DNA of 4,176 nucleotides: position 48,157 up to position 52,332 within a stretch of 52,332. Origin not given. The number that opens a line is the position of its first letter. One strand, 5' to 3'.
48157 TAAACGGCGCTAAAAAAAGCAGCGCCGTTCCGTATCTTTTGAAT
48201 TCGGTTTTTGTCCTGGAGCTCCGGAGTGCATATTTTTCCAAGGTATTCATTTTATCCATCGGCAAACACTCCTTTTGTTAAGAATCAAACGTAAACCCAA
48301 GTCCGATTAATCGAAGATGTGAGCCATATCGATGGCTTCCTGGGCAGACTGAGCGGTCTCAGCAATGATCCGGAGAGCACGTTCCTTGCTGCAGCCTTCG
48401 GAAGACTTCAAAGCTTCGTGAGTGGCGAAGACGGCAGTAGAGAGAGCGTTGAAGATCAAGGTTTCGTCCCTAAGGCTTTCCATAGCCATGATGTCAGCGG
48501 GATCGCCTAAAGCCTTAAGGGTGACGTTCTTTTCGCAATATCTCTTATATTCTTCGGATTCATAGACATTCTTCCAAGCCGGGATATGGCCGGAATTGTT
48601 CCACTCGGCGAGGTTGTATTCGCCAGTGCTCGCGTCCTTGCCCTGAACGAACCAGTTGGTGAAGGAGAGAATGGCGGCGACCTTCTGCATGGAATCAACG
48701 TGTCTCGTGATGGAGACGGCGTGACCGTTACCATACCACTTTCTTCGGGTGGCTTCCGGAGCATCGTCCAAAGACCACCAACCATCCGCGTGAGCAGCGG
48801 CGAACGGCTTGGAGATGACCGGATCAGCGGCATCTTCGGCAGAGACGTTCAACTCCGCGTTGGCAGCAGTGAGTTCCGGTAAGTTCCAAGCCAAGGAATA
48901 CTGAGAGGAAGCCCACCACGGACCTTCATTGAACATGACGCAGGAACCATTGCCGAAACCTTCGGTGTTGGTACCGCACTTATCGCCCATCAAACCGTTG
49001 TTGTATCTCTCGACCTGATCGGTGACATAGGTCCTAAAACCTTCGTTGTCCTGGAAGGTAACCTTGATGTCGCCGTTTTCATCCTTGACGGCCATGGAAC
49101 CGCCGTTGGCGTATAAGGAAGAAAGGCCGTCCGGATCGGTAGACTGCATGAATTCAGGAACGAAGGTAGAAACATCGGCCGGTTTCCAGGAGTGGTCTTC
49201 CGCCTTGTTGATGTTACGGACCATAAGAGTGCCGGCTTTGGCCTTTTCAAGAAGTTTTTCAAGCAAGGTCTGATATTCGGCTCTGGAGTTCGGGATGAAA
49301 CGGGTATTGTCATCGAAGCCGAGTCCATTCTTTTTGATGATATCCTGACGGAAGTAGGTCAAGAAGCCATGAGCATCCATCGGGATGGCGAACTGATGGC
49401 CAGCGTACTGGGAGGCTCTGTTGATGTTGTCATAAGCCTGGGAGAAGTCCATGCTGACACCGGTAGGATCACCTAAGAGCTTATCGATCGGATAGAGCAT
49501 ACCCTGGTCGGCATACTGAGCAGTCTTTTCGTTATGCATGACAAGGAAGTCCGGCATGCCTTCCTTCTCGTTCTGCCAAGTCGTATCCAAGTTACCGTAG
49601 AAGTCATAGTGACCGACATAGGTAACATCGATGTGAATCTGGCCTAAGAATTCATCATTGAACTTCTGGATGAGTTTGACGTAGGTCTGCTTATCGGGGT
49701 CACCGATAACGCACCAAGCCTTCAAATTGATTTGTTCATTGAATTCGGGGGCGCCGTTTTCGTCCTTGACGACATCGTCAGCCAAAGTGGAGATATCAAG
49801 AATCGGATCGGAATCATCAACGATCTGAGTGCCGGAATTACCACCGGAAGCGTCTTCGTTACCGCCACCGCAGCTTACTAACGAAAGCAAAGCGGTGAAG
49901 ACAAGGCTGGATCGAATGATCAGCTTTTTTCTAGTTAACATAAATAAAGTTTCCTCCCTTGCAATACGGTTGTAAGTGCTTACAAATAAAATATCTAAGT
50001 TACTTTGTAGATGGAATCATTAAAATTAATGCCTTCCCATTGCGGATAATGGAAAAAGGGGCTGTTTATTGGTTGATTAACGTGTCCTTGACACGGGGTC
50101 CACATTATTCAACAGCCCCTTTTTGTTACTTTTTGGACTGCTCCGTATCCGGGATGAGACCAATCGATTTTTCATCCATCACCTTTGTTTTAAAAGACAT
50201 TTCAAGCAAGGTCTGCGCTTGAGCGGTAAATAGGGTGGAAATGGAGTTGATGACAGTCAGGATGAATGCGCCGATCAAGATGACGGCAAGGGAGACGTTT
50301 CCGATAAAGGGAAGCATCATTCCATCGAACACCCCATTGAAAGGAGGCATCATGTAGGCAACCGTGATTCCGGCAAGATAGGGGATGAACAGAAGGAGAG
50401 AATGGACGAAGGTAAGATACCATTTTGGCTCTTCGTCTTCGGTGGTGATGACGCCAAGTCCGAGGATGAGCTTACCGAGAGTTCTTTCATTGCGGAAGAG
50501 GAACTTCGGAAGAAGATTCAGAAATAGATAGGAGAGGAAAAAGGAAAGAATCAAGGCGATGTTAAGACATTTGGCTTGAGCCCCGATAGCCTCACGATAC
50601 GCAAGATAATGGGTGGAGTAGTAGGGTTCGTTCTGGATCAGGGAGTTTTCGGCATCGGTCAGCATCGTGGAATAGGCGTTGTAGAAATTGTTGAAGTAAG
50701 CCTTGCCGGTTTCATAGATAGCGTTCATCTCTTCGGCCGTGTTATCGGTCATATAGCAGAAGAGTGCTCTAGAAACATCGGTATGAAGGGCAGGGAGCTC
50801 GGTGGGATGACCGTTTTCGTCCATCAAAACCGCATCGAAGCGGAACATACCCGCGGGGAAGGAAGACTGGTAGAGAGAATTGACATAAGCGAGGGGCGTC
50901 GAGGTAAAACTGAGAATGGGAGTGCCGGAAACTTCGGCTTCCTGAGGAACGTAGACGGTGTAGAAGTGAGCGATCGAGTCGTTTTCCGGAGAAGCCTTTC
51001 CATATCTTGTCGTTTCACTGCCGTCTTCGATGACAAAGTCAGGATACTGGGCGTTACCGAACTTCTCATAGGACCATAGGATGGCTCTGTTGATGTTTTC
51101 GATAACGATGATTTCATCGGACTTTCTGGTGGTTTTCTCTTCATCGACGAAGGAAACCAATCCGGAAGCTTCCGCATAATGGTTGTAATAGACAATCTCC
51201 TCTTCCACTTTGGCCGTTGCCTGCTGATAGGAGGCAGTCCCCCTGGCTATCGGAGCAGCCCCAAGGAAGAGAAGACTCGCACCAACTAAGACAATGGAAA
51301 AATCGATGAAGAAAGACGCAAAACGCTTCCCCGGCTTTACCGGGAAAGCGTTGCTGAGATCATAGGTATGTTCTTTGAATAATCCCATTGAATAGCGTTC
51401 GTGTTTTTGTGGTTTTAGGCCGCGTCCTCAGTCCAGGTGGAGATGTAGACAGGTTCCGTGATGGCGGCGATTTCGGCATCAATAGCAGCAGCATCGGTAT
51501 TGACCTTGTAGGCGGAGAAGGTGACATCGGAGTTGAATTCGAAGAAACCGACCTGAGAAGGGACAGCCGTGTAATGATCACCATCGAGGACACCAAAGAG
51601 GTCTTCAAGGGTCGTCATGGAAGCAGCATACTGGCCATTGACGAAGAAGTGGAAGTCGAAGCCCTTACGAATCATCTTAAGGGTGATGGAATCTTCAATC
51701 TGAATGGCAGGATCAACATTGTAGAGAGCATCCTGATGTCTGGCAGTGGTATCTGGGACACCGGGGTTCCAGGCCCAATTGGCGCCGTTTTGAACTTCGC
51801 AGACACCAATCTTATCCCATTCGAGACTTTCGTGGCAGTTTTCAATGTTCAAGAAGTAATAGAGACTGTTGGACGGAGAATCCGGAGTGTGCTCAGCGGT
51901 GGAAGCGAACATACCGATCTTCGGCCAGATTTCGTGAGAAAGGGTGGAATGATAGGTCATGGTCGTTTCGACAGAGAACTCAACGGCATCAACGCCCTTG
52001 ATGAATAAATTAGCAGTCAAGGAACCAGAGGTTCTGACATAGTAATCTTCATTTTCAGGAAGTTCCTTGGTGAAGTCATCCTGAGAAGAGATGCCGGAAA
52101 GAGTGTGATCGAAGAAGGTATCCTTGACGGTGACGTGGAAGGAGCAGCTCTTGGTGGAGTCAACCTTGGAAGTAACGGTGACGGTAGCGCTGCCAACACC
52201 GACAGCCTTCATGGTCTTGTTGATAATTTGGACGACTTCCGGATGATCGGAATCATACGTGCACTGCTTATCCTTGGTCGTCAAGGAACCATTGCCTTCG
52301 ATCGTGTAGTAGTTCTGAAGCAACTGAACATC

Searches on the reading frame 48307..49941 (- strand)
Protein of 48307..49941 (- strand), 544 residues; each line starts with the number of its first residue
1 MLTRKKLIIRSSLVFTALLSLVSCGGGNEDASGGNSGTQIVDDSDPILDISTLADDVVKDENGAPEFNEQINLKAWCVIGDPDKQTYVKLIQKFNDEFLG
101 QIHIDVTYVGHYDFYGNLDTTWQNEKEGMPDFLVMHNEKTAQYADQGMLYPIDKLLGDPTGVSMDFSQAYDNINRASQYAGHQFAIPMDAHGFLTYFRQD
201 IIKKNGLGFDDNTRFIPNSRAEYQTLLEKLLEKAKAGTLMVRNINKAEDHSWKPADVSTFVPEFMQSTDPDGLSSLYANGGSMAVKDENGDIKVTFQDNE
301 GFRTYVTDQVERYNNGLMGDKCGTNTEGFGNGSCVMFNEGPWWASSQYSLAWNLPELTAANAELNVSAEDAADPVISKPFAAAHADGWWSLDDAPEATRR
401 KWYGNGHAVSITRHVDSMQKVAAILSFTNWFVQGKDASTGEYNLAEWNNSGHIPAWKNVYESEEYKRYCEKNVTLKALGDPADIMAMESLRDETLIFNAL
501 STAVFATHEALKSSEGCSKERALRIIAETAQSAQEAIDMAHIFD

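Call 10: search_protein_families(library=pfam, proteins=[window:48307-49941:-], max_evalue=0.001)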
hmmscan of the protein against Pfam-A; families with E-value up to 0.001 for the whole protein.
window:48307-49941:- (544 aa): 1 family
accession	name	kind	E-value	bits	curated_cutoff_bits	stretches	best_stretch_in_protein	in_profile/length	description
PF01547.30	SBP_bac_1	-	0.00025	21.6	26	1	85-241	8-152/307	Bacterial extracellular solute-binding protein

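Call 77: search_protein_families(library=ncbifam, proteins=[window:48307-49941:-], max_evalue=0.01)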
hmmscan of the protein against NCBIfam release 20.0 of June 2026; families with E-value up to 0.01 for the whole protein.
window:48307-49941:- (544 aa): 0 families

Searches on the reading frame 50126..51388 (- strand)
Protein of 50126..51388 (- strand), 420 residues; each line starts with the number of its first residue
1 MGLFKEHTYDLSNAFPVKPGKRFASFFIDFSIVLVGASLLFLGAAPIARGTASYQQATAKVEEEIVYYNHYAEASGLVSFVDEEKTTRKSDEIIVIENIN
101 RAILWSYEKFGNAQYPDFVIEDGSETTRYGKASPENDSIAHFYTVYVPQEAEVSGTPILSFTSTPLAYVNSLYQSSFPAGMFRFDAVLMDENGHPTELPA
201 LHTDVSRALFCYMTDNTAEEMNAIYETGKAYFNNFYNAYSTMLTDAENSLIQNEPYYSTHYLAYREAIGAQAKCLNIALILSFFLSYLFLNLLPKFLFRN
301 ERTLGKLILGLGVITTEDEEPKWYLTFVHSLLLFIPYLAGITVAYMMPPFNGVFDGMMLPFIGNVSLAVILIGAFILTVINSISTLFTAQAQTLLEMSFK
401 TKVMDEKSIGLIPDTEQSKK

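Call 7: search_protein_families(library=pfam, proteins=[window:50126-51388:-], max_evalue=1)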
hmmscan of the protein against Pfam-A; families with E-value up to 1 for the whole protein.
window:50126-51388:- (420 aa): 2 families
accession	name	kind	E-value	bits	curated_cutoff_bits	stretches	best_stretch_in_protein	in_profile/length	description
PF06271.18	RDD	-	2.7e-09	37.9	24.1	1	265-394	36-131/137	RDD family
PF20990.2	DUF2207_C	-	0.23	11.6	33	1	203-389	75-194/247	Predicted membrane protein (DUF2207) C-terminal domain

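Call 15: find_homologous_proteins(query=window:50126-51388:-)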
Query window:50126-51388:- (420 aa): 13 proteins with E <= 0.001 among 6968 candidates.
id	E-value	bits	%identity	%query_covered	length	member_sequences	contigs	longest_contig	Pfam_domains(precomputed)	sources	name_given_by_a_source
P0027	1.1e-254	862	92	100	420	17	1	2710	PF06271.19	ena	-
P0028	3.4e-104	367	47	97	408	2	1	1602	PF06271.19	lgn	-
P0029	1.1e-101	359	44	97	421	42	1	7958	PF06271.19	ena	-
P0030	1.2e-96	342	43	97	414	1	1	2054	PF06271.19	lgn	-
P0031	1.6e-96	342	43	98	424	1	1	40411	PF06271.19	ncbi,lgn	-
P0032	1.6e-92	328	43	97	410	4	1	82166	PF06271.19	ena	-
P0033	4.0e-85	304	42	97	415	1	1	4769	PF06271.19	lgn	-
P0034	2.7e-84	301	39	97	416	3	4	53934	PF06271.19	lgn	-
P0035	9.0e-83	296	43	99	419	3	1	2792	-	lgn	-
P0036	1.0e-75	273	39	95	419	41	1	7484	PF06271.19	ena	-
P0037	1.5e-66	243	36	94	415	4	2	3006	PF06271.19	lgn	-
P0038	1.4e-61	227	36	95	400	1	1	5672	PF06271.19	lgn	-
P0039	2.7e-50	189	36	83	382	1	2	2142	-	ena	-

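Call 16: find_encoding_contigs(protein=P0031, flank=9000, max_places=1)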
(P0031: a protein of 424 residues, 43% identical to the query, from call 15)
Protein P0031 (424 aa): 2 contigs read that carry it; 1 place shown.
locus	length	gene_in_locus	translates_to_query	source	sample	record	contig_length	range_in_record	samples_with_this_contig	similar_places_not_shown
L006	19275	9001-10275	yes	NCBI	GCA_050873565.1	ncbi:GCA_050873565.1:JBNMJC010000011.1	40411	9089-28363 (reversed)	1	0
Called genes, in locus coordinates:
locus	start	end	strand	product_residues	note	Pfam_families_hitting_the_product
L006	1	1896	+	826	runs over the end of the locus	PF04616:Glyco_hydro_43, PF06439:3keto-disac_hyd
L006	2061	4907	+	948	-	PF02368:Big_2 (weak)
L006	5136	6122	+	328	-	PF00356:LacI, PF13407:Peripla_BP_4 (weak), PF13377:Peripla_BP_3 (weak)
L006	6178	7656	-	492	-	PF01554:MatE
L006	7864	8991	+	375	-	-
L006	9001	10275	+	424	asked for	PF06271:RDD (faint)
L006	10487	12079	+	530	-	-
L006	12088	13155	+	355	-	PF00528:BPD_transp_1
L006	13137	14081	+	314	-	PF00528:BPD_transp_1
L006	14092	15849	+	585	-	PF02837:Glyco_hydro_2_N, PF22666:Glyco_hydro_2_N2, PF00703:Glyco_hydro_2 (weak), PF02836:Glyco_hydro_2_C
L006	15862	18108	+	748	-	PF00005:ABC_tran, PF03215:Rad17 (weak), PF00005:ABC_tran, PF17912:OB_MalK (faint)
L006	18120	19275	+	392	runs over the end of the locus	PF04616:Glyco_hydro_43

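Call 17: find_encoding_contigs(protein=P0032, flank=9000, max_places=1)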
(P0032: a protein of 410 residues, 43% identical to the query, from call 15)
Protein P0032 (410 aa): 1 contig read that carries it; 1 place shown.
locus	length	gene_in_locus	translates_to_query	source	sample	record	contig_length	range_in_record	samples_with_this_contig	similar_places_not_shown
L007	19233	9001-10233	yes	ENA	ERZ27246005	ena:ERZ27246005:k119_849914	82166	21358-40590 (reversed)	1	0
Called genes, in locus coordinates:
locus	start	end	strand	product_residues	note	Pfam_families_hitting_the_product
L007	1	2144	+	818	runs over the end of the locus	PF04616:Glyco_hydro_43, PF06439:3keto-disac_hyd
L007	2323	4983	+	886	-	PF26182:Ig_NUP210_5th (faint), PF02368:Big_2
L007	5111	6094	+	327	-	PF00356:LacI, PF13377:Peripla_BP_3 (faint)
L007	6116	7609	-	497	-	PF01554:MatE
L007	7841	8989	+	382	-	-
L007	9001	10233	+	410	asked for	PF06271:RDD (faint)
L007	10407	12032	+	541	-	-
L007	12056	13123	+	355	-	PF00528:BPD_transp_1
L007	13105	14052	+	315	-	PF00528:BPD_transp_1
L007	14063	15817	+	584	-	PF02837:Glyco_hydro_2_N, PF22666:Glyco_hydro_2_N2 (weak), PF00703:Glyco_hydro_2, PF02836:Glyco_hydro_2_C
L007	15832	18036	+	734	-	PF00005:ABC_tran, PF17912:OB_MalK (faint)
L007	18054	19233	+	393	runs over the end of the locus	PF04616:Glyco_hydro_43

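Call 18: find_encoding_contigs(protein=P0034, flank=9000, max_places=2)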
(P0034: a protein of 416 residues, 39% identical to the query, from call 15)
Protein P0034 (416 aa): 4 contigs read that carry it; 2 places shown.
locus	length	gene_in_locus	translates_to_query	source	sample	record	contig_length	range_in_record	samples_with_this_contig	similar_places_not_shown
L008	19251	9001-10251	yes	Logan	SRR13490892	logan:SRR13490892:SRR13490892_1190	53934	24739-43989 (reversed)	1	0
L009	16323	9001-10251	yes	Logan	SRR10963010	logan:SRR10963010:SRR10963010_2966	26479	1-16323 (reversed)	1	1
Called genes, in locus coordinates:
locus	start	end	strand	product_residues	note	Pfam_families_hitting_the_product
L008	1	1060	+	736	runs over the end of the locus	PF00933:Glyco_hydro_3, PF01915:Glyco_hydro_3_C, PF14310:Fn3-like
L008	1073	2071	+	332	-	PF00657:Lipase_GDSL, PF13472:Lipase_GDSL_2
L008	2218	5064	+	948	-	PF21764:Invasin_D4 (faint), PF26182:Ig_NUP210_5th (faint), PF02368:Big_2, PF22359:Big-like (weak)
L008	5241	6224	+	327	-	PF00356:LacI, PF13407:Peripla_BP_4 (weak), PF13377:Peripla_BP_3 (weak)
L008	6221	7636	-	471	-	PF01554:MatE, PF03023:MurJ (weak), PF01554:MatE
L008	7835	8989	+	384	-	-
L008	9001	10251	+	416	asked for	PF06271:RDD (weak)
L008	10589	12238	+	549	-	-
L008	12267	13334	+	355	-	PF00528:BPD_transp_1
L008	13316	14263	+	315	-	PF00528:BPD_transp_1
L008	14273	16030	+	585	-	PF02837:Glyco_hydro_2_N, PF22666:Glyco_hydro_2_N2, PF00703:Glyco_hydro_2, PF02836:Glyco_hydro_2_C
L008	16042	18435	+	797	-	PF00005:ABC_tran, PF03215:Rad17 (faint), PF00005:ABC_tran, PF17912:OB_MalK (faint)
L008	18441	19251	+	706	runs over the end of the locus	PF04616:Glyco_hydro_43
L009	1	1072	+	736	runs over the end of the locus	PF00933:Glyco_hydro_3, PF01915:Glyco_hydro_3_C, PF14310:Fn3-like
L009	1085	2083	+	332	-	PF00657:Lipase_GDSL, PF13472:Lipase_GDSL_2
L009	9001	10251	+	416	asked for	PF06271:RDD (weak)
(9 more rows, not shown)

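Call 77: search_protein_families(library=ncbifam, proteins=[window:50126-51388:-, L006:7864-8991:+], max_evalue=0.01)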
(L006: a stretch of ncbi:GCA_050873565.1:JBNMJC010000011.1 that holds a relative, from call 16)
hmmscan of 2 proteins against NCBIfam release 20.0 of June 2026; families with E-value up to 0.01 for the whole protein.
window:50126-51388:- (420 aa): 0 families

L006:7864-8991:+ (375 aa): 0 families

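Call 82: find_encoding_contigs(protein=P0038, flank=10000, max_places=2)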
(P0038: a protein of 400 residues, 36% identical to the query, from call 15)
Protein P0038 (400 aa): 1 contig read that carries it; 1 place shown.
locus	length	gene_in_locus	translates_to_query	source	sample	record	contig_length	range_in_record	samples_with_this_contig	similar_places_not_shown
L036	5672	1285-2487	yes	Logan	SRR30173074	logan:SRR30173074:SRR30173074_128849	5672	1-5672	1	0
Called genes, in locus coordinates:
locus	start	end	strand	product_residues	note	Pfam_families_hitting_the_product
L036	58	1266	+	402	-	PF02368:Big_2 (faint)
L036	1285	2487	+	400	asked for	PF06271:RDD (faint)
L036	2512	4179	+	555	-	-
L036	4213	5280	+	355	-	PF00528:BPD_transp_1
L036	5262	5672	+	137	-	?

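Call 83: find_encoding_contigs(protein=P0036, flank=10000, max_places=2)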
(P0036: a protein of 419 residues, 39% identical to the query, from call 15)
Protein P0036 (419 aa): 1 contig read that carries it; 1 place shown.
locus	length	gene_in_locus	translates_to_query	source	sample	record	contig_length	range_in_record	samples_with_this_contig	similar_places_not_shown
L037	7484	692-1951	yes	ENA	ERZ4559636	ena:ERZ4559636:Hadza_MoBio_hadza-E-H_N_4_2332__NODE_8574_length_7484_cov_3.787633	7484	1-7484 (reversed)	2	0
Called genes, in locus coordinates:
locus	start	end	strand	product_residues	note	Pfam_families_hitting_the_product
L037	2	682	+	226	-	?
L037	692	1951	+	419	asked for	PF06271:RDD (faint)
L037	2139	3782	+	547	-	PF01547:SBP_bac_1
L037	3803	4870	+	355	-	PF00528:BPD_transp_1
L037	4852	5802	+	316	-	PF00528:BPD_transp_1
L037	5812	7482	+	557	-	?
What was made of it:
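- Type B: lipoprotein-RDD-SBP-TMD-TMD-(GH2)-NBD, in 7 contigs (calls 16-18, 82, 83).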

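Call 106: predict_structure(alignment_id=A8)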
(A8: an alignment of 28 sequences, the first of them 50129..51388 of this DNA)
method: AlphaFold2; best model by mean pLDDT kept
length: 420 residues; sequences in the alignment: 28
mean_pLDDT: 89.6   pTM: 0.76
mean pLDDT of the five models: 89.6, 89.2, 89.2, 89.0, 88.1
residues with pLDDT >= 90: 286; 70-90: 114; 50-70: 8; < 50: 12
segments of 3 or more residues with pLDDT < 50: 1-4, 413-420
pLDDT, mean of each block of 10 residues (from residue 1): 56 84 93 95 94 96 94 91 87 94 96 91 90 94 94 87 92 93 94 93 96 86 94 96 95 92 94 94 96 90 91 88 90 91 90 89 91 91 83 88 81 45
secondary structure, 60 per line:
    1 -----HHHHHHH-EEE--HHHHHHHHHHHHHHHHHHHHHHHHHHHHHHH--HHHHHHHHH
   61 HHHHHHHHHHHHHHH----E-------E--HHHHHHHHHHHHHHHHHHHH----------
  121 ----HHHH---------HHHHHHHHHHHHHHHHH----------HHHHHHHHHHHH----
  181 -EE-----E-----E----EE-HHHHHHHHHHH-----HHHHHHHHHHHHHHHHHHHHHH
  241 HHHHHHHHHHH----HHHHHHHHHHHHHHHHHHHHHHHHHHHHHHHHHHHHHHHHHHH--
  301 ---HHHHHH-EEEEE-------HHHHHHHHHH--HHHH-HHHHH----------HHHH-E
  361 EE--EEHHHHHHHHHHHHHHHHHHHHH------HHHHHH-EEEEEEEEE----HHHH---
elements in order: H6-12 E14-16 H19-49 H52-75 H91-110 H125-128 H138-154 H165-176 H203-213 H219-251 H256-298 H304-309 E311-315 H323-332 H335-338 H340-344 H355-358 E360-362 H367-387 H394-399 E401-409 H414-417
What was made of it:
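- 50126..51388 (-): RDD2: a large-loop RDD-family membrane protein of 420 aa. The AF2 model has pLDDT 89.6 and the same order of helices and strands as RDD1 (call 106).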

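Call 108: fold_search(model_id=the predicted structure, library=pdb)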
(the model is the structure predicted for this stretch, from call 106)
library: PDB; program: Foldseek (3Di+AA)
matches with E <= 10: 124; with E <= 0.001: 0
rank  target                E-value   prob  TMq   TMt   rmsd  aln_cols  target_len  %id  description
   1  7t92_C                1.3e-01  0.82  0.17  0.21  11.6       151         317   16  Structure of the peroxisomal retro-translocon formed by a heterotrimeric ubiquitin ligase complex (released 2022-07-06)
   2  8oud_A                1.3e-01  0.09  0.11  0.11  28.1       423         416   11  Structure of the human neutral amino acid transporter ASCT2 in complex with nanobody 469 (released 2024-05-01)
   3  9y6s_6t               5.0e-01  0.04  0.09  0.02  50.3       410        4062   14  96-nm repeat of the Leishmania tarentolae doublet microtubule (released 2025-12-17)
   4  6l85_A                5.5e-01  0.04  0.09  0.10  30.8       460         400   10  The sodium-dependent phosphate transporter (released 2020-09-16)
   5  7ug0                  6.0e-01  0.05  0.12  0.12  29.0       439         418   12  TBOA-bound GltPh RSMR mutant in IFS state (released 2023-03-29)
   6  8qzc_A                6.0e-01  0.03  0.09  0.07  32.1       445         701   11  Structure of calcium-bound mTMEM16A(ac)-L647V/I733V chloride channel at 3.29 A resolution (released 2023-12-06)
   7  6mp6_A                7.2e-01  0.02  0.09  0.09  30.0       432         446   14  Cryo-EM structure of the human neutral amino acid transporter ASCT2 (released 2019-11-06)
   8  8ouh_B                8.0e-01  0.03  0.10  0.10  29.4       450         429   11  Complex of human ASCT2 with Syncytin-1 (released 2024-05-01)
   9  8oui_A                8.4e-01  0.04  0.11  0.11  27.9       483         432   11  Complex of ASCT2 with Suppressyn (released 2024-05-01)
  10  7p5m_A                1.2e+00  0.05  0.12  0.12  37.7       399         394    9  Cryo-EM structure of human TTYH2 in lipid nanodiscs (released 2021-08-11)
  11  7awq                  1.2e+00  0.04  0.12  0.13  29.1       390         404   11  Structure of the thermostabilized EAAT1 cryst-E386Q mutant in complex with L-ASP, sodium ions and the allosteric inhibit (released 2021-10-13)
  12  4p19_B                1.4e+00  0.04  0.13  0.13  30.6       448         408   10  Closed, apo inward-facing state of the glutamate transporter homologue GltPh (released 2014-06-04)
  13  4zyr_B                1.5e+00  0.02  0.10  0.11  29.1       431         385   11  Crystal structure of E. coli Lactose permease G46W/G262W bound to p-nitrophenyl alpha-D-galactopyranoside (alpha-NPG) (released 2015-07-29)
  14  9u7y_BB               1.7e+00  0.08  0.14  0.18  21.9       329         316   12  Structure of the tip region of the intial complex in bacterial flagellar filament assembly at 3.68 angstroms resoluti (released 2026-04-01)
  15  6t17_A                1.8e+00  0.03  0.10  0.13  25.2       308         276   10  Cryo-EM structure of the wild-type flagellar filament of the Firmicute Kurthia (released 2019-10-30)
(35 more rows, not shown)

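Call 110: search_protein_families(library=padloc, proteins=[window:50126-51388:-], max_evalue=0.01)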
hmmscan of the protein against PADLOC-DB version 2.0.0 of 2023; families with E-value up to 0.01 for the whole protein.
window:50126-51388:- (420 aa): 0 families

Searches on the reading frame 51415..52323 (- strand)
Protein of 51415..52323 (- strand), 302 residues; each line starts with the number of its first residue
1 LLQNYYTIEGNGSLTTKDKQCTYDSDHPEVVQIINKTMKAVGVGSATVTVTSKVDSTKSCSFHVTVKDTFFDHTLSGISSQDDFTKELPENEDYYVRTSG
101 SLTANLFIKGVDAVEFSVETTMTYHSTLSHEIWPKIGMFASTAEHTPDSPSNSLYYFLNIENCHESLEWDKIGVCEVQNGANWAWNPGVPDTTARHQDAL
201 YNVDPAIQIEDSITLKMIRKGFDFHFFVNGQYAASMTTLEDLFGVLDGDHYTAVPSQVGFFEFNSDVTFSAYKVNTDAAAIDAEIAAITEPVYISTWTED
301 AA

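Call 10: search_protein_families(library=pfam, proteins=[window:51415-52323:-], max_evalue=0.001)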
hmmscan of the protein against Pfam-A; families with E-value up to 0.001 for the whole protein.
window:51415-52323:- (302 aa): 1 family
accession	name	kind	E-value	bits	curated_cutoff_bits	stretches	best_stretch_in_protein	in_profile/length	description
PF02368.24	Big_2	-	0.00066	20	22.8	0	17-60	32-77/79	Bacterial Ig-like domain (group 2)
